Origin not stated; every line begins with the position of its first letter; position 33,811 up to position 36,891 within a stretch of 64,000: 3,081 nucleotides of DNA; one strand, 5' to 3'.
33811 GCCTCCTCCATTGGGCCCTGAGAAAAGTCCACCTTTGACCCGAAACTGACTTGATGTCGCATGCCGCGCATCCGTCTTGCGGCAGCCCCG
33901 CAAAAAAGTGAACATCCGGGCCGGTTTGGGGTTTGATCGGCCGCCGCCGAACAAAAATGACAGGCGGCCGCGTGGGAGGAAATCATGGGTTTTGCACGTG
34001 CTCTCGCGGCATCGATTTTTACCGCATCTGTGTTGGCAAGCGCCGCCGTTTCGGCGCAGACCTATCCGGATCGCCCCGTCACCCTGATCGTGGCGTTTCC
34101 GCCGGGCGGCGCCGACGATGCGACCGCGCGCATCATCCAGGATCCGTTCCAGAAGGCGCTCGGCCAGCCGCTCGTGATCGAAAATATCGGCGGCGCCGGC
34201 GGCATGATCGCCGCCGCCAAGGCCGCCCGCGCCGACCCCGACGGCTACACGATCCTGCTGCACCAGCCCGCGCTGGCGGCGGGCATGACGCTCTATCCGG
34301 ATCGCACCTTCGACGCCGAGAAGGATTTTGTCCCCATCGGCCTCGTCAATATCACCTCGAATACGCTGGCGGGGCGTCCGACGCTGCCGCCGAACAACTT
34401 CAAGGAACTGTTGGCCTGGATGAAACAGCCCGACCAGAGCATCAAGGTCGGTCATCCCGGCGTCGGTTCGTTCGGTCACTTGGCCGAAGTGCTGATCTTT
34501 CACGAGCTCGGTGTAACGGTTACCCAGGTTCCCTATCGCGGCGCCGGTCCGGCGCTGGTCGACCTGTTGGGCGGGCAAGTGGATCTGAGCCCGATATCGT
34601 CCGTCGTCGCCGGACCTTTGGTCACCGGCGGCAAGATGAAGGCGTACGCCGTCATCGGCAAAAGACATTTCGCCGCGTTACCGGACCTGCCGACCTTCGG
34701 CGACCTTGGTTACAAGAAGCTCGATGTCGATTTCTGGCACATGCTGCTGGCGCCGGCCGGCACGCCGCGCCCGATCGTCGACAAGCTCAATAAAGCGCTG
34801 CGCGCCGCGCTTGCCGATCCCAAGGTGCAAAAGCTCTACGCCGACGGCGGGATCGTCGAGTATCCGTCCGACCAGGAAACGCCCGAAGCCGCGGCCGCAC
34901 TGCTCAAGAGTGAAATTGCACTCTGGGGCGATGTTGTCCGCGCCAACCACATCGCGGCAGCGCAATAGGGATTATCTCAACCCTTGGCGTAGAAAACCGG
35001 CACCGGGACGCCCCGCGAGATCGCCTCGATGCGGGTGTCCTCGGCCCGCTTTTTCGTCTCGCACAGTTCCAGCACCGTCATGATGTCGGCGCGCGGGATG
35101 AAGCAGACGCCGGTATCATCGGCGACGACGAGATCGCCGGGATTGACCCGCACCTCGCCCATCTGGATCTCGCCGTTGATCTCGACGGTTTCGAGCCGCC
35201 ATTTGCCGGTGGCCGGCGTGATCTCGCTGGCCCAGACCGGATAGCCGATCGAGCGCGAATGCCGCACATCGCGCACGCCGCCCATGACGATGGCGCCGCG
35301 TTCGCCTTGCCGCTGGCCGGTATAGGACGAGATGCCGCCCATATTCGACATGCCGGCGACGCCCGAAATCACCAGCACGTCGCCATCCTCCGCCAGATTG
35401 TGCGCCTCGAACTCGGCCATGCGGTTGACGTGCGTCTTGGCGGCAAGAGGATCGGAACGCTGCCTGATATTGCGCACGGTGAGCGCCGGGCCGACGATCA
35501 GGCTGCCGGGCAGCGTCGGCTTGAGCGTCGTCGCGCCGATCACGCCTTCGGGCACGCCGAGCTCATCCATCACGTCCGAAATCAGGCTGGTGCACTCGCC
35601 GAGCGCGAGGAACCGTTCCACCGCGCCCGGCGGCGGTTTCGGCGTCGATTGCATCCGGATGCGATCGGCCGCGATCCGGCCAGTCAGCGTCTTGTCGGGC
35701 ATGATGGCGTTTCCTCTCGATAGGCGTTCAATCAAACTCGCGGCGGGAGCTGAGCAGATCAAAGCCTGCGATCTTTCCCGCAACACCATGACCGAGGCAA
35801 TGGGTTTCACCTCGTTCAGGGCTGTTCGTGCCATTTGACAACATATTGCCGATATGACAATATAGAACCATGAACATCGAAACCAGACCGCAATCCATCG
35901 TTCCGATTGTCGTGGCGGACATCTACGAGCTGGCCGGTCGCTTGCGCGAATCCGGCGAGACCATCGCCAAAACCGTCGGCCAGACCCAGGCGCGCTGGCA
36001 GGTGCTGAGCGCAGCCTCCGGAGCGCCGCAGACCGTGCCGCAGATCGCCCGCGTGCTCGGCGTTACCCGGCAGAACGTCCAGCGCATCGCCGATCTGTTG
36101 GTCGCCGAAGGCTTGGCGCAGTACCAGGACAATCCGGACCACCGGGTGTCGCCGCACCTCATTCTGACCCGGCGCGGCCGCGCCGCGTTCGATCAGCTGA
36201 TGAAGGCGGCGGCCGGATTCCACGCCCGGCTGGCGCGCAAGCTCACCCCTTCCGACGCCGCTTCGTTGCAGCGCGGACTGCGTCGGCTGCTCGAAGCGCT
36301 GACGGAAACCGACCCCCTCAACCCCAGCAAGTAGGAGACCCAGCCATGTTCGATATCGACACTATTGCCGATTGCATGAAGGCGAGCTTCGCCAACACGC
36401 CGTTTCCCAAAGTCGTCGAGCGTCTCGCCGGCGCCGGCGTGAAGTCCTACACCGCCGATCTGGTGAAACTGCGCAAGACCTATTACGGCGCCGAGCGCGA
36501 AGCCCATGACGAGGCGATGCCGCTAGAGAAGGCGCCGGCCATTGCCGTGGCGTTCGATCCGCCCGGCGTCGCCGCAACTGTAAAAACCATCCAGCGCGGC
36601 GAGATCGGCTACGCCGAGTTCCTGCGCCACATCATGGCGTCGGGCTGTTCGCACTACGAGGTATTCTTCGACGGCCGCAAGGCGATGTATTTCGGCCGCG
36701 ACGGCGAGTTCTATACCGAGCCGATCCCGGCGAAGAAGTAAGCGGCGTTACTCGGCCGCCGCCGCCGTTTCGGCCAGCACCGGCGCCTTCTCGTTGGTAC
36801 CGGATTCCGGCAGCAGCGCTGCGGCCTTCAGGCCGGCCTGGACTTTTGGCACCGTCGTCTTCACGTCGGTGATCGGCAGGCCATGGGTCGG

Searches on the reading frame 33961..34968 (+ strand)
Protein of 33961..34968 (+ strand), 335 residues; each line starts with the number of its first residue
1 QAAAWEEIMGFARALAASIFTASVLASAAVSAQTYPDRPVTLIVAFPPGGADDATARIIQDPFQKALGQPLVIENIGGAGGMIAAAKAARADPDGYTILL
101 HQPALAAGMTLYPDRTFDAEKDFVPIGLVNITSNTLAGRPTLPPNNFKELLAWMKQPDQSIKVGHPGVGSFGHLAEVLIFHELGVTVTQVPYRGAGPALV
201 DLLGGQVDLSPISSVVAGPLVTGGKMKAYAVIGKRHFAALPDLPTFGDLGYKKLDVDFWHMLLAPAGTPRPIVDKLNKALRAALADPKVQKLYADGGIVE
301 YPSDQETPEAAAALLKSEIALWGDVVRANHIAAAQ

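Call 44: search_protein_families(library=pfam, proteins=[window:33961-34968:+], max_evalue=0.01)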
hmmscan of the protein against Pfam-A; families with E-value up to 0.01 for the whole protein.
window:33961-34968:+ (335 aa): 1 family
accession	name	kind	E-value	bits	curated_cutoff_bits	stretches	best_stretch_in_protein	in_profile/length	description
PF03401.19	TctC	-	5.6e-53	180.7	27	1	56-322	2-265/274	Tripartite tricarboxylate transporter family receptor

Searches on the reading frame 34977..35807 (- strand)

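Call 44: search_protein_families(library=pfam, proteins=[window:34977-35807:-], max_evalue=0.01)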
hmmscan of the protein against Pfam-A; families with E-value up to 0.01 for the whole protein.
window:34977-35807:- (276 aa): 1 family
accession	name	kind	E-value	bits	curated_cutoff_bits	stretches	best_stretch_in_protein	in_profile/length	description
PF03737.21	RraA-like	-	2e-27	96.7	24.5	1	73-235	1-151/152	Aldolase/RraA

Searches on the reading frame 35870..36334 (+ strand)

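Call 44: search_protein_families(library=pfam, proteins=[window:35870-36334:+], max_evalue=0.01)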
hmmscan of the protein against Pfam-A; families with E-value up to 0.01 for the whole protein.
window:35870-36334:+ (154 aa): 12 families
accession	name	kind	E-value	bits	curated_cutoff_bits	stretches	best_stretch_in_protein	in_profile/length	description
PF12802.13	MarR_2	-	2.3e-10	40.9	27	1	39-92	4-59/61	MarR family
PF13551.12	HTH_29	-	6e-07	29.9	28.1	1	42-90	1-49/64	Winged helix-turn helix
PF25213.1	HVO_A0261_N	-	0.00021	21.6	35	1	38-109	9-73/86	HVO_A0261 N-terminal domain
PF08100.18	Dimerisation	-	0.00031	20.9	25.6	0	49-88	36-75/93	O-methyltransferase dimerisation domain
PF09339.16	HTH_IclR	-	0.00082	19.5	22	0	50-86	15-51/52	IclR helix-turn-helix domain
PF12840.13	HTH_20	-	0.0016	18.8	27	0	46-71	13-36/51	Helix-turn-helix domain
PF13384.12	HTH_23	-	0.0022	18.2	24.6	1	53-83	17-47/50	Homeodomain-like domain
PF13518.12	HTH_28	-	0.0037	17.8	25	1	48-89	9-48/52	Helix-turn-helix domain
PF13545.12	HTH_Crp_2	-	0.005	17.2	27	0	57-84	26-53/70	Crp-like helix-turn-helix domain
PF04545.22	Sigma70_r4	-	0.005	16.8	24.1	0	42-73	9-40/50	Sigma-70, region 4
PF02796.21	HTH_7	-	0.0052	17.3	23.8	0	52-73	20-41/45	Helix-turn-helix domain of resolvase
PF21863.2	HTH_67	-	0.0099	16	27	0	44-147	174-264/268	Helix-turn-helix family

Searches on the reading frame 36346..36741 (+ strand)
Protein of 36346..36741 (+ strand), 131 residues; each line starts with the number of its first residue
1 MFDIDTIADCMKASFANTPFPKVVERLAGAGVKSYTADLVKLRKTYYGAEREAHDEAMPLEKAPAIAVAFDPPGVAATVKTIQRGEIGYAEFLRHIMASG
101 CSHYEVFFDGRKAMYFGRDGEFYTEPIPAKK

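Call 44: search_protein_families(library=pfam, proteins=[window:36346-36741:+], max_evalue=0.01)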
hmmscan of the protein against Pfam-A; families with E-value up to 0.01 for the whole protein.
window:36346-36741:+ (131 aa): 1 family
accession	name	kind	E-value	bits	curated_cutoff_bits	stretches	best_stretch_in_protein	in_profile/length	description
PF07166.16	DUF1398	-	8.9e-07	29.4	22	1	19-121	12-113/119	Protein of unknown function (DUF1398)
